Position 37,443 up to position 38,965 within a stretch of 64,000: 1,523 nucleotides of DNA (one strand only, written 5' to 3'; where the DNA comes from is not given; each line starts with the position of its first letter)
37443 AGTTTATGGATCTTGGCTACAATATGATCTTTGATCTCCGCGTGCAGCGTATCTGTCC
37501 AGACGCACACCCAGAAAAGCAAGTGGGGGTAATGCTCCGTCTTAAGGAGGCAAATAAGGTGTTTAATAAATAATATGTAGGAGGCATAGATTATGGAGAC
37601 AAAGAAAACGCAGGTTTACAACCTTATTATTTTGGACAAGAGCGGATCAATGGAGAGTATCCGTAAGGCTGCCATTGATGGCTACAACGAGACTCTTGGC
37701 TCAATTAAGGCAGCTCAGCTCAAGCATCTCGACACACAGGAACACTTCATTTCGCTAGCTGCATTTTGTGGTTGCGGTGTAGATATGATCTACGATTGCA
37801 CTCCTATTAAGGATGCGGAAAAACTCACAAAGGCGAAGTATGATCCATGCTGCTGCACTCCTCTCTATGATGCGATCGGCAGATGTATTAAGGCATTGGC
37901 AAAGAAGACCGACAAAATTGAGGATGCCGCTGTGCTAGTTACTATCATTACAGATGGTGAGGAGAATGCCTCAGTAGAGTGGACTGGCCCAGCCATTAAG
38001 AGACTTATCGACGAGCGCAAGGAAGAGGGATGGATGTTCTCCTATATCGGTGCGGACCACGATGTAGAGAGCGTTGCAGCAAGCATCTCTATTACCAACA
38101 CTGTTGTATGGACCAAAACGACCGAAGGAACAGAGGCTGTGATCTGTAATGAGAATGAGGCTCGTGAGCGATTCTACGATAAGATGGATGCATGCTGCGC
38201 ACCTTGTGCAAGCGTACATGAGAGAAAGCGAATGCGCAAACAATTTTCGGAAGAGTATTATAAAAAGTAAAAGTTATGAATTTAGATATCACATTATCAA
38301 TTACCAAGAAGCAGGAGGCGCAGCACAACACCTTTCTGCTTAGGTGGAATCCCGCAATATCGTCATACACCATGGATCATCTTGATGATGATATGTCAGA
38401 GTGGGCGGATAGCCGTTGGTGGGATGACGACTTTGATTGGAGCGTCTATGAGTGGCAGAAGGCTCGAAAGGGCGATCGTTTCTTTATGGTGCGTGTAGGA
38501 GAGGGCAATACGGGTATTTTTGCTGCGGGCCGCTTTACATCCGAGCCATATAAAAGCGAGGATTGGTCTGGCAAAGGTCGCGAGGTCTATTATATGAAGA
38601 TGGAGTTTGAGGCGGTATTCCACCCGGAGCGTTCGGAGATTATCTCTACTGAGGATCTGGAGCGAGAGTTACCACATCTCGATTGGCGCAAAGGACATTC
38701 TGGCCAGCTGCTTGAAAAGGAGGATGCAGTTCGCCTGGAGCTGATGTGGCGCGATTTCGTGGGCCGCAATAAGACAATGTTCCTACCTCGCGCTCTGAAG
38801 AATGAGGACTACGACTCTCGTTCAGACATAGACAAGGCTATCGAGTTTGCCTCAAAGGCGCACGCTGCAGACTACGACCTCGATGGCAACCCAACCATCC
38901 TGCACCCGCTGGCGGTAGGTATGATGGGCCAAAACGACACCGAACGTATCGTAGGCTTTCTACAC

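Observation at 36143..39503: WYL-regulated HIRAN / vWA / PUA-like::SpoT-type-HD cassette: candidate undescribed conflict (defence or anti-defence) system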

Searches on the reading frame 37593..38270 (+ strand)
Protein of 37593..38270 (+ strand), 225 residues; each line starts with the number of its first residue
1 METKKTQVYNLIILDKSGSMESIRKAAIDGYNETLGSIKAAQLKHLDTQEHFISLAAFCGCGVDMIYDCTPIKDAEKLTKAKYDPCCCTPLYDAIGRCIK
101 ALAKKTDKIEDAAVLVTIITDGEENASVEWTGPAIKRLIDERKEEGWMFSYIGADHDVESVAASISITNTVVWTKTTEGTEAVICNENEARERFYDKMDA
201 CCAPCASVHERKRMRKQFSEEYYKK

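Call 4: search_protein_families(library=pfam, proteins=[window:37593-38270:+], max_evalue=0.1)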
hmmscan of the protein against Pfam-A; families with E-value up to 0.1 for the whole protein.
window:37593-38270:+ (225 aa): 1 family
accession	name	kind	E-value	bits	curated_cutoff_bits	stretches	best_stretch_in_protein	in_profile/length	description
PF13519.12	VWA_2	-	0.062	14.4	27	0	11-122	2-106/107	von Willebrand factor type A domain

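Call 5: search_protein_families(library=padloc, proteins=[window:37593-38270:+], max_evalue=0.1)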
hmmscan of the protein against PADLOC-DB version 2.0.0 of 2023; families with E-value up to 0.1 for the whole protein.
window:37593-38270:+ (225 aa): 0 families

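Call 6: search_protein_families(library=ncbifam, proteins=[window:37593-38270:+], max_evalue=0.1)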
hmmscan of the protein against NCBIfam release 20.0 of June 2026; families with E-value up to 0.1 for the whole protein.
window:37593-38270:+ (225 aa): 1 family
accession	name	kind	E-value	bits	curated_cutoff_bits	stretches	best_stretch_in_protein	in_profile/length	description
TIGR02442.1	Cob-chelat-sub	hypoth_equivalog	0.0024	16.4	779.45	1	5-137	470-595/641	putative cobaltochelatase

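Call 7: search_protein_families(library=phrogs, proteins=[window:37593-38270:+], max_evalue=0.01)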
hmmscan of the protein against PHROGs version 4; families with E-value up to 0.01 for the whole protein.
window:37593-38270:+ (225 aa): 3 families
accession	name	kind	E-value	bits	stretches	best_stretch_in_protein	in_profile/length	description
phrog_7371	-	unknown function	2.3e-34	119.8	1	4-183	3-171/204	-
phrog_26613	-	unknown function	5.9e-18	66.3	1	9-196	14-207/345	-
phrog_25684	-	unknown function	0.0032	18.2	1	167-215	47-98/176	-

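Call 38: search_solved_structures(query=window:37593-38270:+, max_evalue=10, show_alignments=1)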
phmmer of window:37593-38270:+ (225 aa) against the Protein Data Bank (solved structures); distinct sequences matched with E-value up to 10: 0.

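Call 42: search_dna_similar(query=window:37593-38270:+, collection=phages, mode=protein, max_rows=15)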
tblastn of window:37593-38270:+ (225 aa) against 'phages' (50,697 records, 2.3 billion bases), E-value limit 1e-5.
Records with a match: 159; places in all: 159; records where one place covers at least 80% of the query: 9.
Best place of each record, by identity: <60% 159.
By first word of the organism name: Streptomyces 89; Pseudomonas 37; Gordonia 7; uncultured 6; Mycobacterium 5; Caulobacter 2; Rhodococcus 2; Agrobacterium 2; Vibrio 2; Bacteriophage 1; and 6 more.
By host as written in the record: Streptomyces griseus ATCC 10137 39; Streptomyces lividans JI 1326 27; Pseudomonas syringae pv. actinidiae 16; - 14; Gordonia terrae 3612 6; Streptomyces viridochromogenes DSM40736 4; Streptomyces sanglieri UNT16F27A 4; Streptomyces mirabilis NRRL B-2400 4; and 29 more.
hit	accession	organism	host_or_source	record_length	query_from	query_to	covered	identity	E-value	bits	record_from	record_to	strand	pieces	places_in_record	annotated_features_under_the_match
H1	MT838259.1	Bacteriophage sp.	human fecal samples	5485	11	221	94%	28.9%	7e-14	76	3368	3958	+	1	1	record has no annotation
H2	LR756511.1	uncultured phage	metagenomic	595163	5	177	77%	34.5%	2e-17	86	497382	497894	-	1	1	record has no annotation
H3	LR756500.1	uncultured phage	metagenomic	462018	11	180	76%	34.9%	9e-19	90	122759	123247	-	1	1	record has no annotation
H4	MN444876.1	Streptomyces phage Daubenski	Streptomyces griseus ATCC 10137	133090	6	183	79%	33.1%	2e-17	86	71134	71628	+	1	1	96: hypothetical protein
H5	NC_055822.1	Streptomyces phage Daubenski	Streptomyces griseus ATCC 10137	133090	6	183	79%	33.1%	2e-17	86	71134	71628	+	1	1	96: hypothetical protein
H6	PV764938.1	Sinorhizobium phage Phosso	Sinohrizobium meliloti NRRL L-50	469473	3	167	73%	35.5%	4e-22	100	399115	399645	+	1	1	hypothetical protein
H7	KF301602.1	Caulobacter phage Cr30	Caulobacter crescentus CB15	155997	2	195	86%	30.1%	3e-11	68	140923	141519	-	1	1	hypothetical protein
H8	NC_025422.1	Caulobacter phage Cr30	Caulobacter crescentus CB15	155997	2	195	86%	30.1%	3e-11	68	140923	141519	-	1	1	hypothetical protein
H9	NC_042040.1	Rhodococcus phage Trina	Rhodococcus erythropolis RIA 643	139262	12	188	79%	32.6%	1e-12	72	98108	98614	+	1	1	hypothetical protein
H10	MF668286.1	Rhodococcus phage Trina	Rhodococcus erythropolis RIA 643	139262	12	188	79%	32.6%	1e-12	72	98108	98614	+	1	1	hypothetical protein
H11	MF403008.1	Agrobacterium phage Atu_ph07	Agrobacterium tumefaciens C58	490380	12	194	81%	31.2%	2e-17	86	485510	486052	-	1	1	hypothetical protein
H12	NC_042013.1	Agrobacterium phage Atu_ph07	Agrobacterium tumefaciens C58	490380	12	194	81%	31.2%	2e-17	86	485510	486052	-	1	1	hypothetical protein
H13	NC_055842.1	Streptomyces phage Bmoc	Streptomyces griseofuscus ATCC 23916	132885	6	183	79%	32.0%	4e-15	79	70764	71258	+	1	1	97: hypothetical protein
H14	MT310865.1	Streptomyces phage Bmoc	Streptomyces griseofuscus ATCC 23916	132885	6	183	79%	32.0%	4e-15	79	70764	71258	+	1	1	97: hypothetical protein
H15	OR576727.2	Myxococcus phage Mx1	Myxococcus sp.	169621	3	183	80%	29.8%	1e-14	78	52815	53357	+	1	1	VWA domain-containing protein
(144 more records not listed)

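Call 88: find_homologous_proteins(query=window:37593-38270:+, max_evalue=0.001)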
Query window:37593-38270:+ (225 aa): 6186 proteins with E <= 0.001 among 6998 candidates; the best 120 are listed.
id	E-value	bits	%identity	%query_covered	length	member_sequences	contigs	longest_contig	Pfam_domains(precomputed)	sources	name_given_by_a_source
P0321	1.6e-145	500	98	100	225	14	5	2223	-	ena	-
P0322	1.5e-141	487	96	100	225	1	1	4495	-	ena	-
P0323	2.1e-140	483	95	100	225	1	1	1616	-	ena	-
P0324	3.7e-138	476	93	100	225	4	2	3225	-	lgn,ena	-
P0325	1.6e-135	467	92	100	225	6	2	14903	-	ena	-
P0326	9.3e-135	465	92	100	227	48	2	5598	-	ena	-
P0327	8.4e-132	455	90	100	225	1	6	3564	-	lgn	-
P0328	3.3e-131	453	90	100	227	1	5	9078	-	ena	-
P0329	3.5e-131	453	89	100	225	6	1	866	-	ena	-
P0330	7.8e-131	452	90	100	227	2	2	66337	-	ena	-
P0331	7.5e-130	449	89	100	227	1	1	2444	-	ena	-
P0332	1.6e-128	445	87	100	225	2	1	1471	-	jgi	jgi:hypothetical protein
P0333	5.8e-127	439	89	100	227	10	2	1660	-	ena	-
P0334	1.7e-126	438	88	100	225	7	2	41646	-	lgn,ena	-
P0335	3.1e-126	437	88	100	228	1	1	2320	-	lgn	-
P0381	6.3e-110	384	78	100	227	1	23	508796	-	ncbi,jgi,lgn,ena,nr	ncbi:MAG: VWA domain-containing protein [Rikenellaceae bacterium]|nr:VWA domain-containing protein [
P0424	2.4e-103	362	73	98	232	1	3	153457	-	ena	-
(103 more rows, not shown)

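Call 89: find_encoding_contigs(protein=P0381, flank=6000, max_places=3)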
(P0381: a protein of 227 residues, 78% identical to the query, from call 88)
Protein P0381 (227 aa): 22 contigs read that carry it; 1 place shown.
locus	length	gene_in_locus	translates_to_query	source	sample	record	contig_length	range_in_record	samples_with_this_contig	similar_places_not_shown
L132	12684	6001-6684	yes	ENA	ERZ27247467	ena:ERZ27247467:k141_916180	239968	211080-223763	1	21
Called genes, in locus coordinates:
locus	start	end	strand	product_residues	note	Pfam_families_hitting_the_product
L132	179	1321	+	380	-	PF17293:Arm-DNA-bind_5, PF13102:Phage_int_SAM_5, PF00589:Phage_integrase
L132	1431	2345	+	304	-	PF08279:HTH_11 (weak), PF09339:HTH_IclR (weak), PF13384:HTH_23 (faint), PF13551:HTH_29 (weak), PF12728:HTH_17 (faint)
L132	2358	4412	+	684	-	PF28530:DUF8426, PF20720:nSTAND3 (weak), PF07728:AAA_5, PF28529:McrB_lid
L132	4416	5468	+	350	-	PF10117:McrBC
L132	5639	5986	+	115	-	PF08797:HIRAN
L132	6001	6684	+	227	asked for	-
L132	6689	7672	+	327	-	-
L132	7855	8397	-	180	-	-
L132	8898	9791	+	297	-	-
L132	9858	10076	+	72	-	-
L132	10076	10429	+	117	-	PF07460:NUMOD3 (faint)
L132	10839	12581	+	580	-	PF00004:AAA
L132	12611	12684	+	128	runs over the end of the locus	-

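Call 90: find_encoding_contigs(protein=P0424, flank=6000, max_places=3)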
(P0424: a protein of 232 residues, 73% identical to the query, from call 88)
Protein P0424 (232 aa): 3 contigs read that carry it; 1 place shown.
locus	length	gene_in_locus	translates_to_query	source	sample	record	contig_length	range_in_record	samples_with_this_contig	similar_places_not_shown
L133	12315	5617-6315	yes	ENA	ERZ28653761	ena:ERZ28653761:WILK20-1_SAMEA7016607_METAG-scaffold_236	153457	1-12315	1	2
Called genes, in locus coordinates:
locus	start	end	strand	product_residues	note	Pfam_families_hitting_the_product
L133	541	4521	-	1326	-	PF20693:YobI-ATPase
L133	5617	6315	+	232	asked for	-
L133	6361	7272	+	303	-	PF13280:WYL, PF25583:WCX (weak)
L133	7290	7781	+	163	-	-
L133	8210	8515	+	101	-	PF08011:PDDEXK_9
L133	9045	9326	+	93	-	PF21956:DUF6922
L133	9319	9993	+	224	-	PF08843:AbiEii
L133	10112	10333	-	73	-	-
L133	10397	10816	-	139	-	PF00254:FKBP_C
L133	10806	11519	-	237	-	PF08713:DNA_alkylation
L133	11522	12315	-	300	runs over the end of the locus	PF03747:ADP_ribosyl_GH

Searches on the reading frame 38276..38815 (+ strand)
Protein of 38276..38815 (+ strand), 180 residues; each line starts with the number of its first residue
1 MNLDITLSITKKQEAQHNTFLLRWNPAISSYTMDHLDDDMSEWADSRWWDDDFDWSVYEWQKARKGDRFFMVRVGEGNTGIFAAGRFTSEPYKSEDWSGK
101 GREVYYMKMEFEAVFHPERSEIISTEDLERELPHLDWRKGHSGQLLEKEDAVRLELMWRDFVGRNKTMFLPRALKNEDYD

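Call 24: search_protein_representatives(protein=window:38276-38815:+)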
Query: 180 residues. Proteins with E-value up to 0.001 (for the whole library): 1306; up to 1e-10: 468; up to 1e-30: 82. The best 150 are listed.
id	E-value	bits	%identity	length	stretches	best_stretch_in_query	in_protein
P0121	3.9e-54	199.8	52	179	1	8-177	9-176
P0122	6.8e-51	189.2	76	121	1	1-106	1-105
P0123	1.3e-45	171.9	56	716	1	18-176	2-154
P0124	2.3e-44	167.9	50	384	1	17-175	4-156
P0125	1.1e-42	162.4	51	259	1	18-170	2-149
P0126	1.2e-42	162.3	47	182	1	15-175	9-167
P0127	3.1e-42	161.0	52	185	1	18-170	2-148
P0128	5.9e-42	160.0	47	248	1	18-164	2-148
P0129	9.5e-42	159.4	47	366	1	18-176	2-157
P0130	9.6e-42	159.4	48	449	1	12-165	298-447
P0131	1.1e-41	159.2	50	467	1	15-164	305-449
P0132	6.9e-41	156.6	50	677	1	18-172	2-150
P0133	7.3e-41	156.5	50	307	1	18-165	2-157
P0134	7.7e-41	156.4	50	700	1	18-180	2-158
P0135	2.2e-40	154.9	49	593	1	18-171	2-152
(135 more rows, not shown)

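Call 32: search_protein_families(library=pfam, alignment_id=A2, max_evalue=0.001)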
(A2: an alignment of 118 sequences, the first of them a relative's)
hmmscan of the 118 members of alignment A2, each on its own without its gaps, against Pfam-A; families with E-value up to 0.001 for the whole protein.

A. member 1, P0123 (716 aa): 4 families
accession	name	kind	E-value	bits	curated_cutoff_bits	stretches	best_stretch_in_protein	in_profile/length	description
PF13306.12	LRR_5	-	1.9e-64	215.7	27.7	4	383-502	8-126/127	BspA type Leucine rich repeat region (6 copies)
PF13855.12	LRR_8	-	6.5e-08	32.7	27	0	617-659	13-56/61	Leucine rich repeat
PF12799.13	LRR_4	-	1.2e-07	32.2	27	0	454-491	1-36/44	Leucine Rich repeats (2 copies)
PF23952.1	LRR_EndoS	-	3.1e-06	27.8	27.9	0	300-338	53-91/116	Endo-beta-N-acetylglucosaminidase EndoS LRR domain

B. families by the number of members that match (of 118 scanned): 15 families
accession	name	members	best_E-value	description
PF13328.12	HD_4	5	1.8e-07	HD domain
PF13306.12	LRR_5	4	1.9e-64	BspA type Leucine rich repeat region (6 copies)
PF14132.11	DUF4299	2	3.5e-05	Domain of unknown function (DUF4299)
PF08719.17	NADAR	1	1.2e-52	NADAR domain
PF00580.27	UvrD-helicase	1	1.7e-50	UvrD/REP helicase N-terminal domain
PF13361.12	UvrD_C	1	1.8e-17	UvrD-like helicase C-terminal domain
PF13245.12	AAA_19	1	5e-16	AAA domain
PF07179.17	SseB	1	1.7e-08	SseB protein N-terminal domain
PF13855.12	LRR_8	1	6.5e-08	Leucine rich repeat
PF12799.13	LRR_4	1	1.2e-07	Leucine Rich repeats (2 copies)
PF23952.1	LRR_EndoS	1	3.1e-06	Endo-beta-N-acetylglucosaminidase EndoS LRR domain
PF13538.12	UvrD_C_2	1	2.1e-05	UvrD-like helicase C-terminal domain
PF01966.28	HD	1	3.4e-05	HD domain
PF04266.20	ASCH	1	0.00019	ASCH domain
PF24898.2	GGDEF_GdpP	1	0.00051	Cyclic-di-AMP phosphodiesterase GdpP-like, GGDEF domain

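Call 43: search_dna_similar(query=window:38276-38815:+, collection=phages, mode=protein, max_rows=15)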
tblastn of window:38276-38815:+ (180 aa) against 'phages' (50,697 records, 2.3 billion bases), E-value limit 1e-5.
No match.

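Call 76: find_related_loci(query=A5, collection=metagenome_contigs, flank=7000)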
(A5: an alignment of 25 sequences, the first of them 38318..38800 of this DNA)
Query A5 (161 aa) in metagenome_contigs; peptide patterns used: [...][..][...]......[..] (x = any residue, [..] = any of these).
599 stretches matched a pattern; 524 encode a relative of the query (tblastn E <= 1e-3); the best 80 are kept; 80 distinct loci.
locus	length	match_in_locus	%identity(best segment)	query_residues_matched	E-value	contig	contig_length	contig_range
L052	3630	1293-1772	83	1-161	5e-96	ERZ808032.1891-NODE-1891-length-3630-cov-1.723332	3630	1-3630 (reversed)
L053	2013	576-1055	84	1-161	6e-100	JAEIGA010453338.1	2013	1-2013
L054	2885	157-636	84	1-161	7e-97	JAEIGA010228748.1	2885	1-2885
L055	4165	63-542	84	1-161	2e-94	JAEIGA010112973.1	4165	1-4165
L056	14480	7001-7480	84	1-161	9e-94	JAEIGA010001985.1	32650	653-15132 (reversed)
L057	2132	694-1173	82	1-161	8e-97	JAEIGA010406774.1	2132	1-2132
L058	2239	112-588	82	2-161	2e-94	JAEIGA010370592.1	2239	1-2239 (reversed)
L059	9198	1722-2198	81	2-161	5e-91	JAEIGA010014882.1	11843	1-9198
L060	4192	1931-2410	78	1-161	4e-89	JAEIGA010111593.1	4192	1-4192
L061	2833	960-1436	79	2-161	2e-89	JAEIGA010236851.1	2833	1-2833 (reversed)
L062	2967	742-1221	77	1-161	3e-88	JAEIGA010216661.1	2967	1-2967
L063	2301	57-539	73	1-161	4e-87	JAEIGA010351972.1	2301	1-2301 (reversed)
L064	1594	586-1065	75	1-161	1e-88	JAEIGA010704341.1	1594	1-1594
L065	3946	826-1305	75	1-161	5e-84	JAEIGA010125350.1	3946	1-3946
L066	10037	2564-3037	74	3-161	4e-83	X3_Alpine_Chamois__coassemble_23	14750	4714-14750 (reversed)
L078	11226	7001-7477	50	2-161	1e-53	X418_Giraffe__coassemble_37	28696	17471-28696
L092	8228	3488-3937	50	5-159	3e-47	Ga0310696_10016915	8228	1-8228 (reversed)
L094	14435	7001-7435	48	3-152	7e-47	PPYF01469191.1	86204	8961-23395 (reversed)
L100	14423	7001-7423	48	2-147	3e-46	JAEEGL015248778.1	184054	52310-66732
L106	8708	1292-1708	48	5-148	1e-44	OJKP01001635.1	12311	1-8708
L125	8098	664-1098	48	1-148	1e-42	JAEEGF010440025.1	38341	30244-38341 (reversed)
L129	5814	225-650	44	5-148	4e-42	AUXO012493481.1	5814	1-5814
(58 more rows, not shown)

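Call 100: search_solved_structures(query=A5, max_evalue=10, show_alignments=2)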
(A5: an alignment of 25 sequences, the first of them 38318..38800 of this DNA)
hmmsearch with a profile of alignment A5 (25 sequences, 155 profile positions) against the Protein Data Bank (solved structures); distinct sequences matched with E-value up to 10: 0.

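Call 104: find_related_loci(query=A5, collection=viral_contigs, flank=7000)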
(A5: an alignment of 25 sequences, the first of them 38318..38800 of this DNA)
Query A5 (161 aa) in viral_contigs; peptide patterns used: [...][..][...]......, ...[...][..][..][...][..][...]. (x = any residue, [..] = any of these).
159 stretches matched a pattern, but none encodes a relative of the query by tblastn (E <= 1e-3).

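Call 112: search_protein_families(library=pfam, proteins=[L106:749-1273:+, L125:2322-3029:+, L094:5601-6074:+, L078:4674-5252:+, L125:3022-3699:+, L092:5920-6783:+, L078:2856-3737:+, L100:8539-10248:+, L129:4141-5217:+], max_evalue=0.001)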
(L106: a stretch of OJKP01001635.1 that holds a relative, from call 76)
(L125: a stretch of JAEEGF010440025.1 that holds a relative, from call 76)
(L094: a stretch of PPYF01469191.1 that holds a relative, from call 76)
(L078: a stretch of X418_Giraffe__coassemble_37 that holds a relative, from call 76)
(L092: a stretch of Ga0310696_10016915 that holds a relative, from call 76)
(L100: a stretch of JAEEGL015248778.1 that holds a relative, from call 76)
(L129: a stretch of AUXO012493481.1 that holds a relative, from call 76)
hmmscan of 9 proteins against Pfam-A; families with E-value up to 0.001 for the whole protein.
L106:749-1273:+ (174 aa): 1 family
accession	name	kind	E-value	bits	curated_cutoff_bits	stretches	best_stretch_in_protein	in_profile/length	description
PF01661.27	Macro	-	3.9e-47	159.5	22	1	24-136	1-118/118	Macro domain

L125:2322-3029:+ (235 aa): 1 family
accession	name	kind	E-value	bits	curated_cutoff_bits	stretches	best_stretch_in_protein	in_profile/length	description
PF02146.23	SIR2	-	3.2e-43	148.2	24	1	10-182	1-180/180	Sir2 family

L094:5601-6074:+ (157 aa): 0 families

L078:4674-5252:+ (192 aa): 0 families

L125:3022-3699:+ (225 aa): 0 families

L092:5920-6783:+ (287 aa): 0 families

L078:2856-3737:+ (293 aa): 1 family
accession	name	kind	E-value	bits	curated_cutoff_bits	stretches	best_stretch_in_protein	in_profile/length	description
PF07866.17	DUF1653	-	1.4e-19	70.6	23.5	1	9-55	2-48/62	Protein of unknown function (DUF1653)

L100:8539-10248:+ (569 aa): 2 families
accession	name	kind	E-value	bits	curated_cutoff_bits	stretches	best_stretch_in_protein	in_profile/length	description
PF03235.19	GmrSD_N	-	9e-37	127.6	33.2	1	13-237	3-198/199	GmrSD restriction endonuclease, N-terminal domain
PF07510.16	GmrSD_C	-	8.5e-26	90.9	23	1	423-561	5-137/138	GmrSD restriction endonucleases, C-terminal domain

L129:4141-5217:+ (358 aa): 0 families
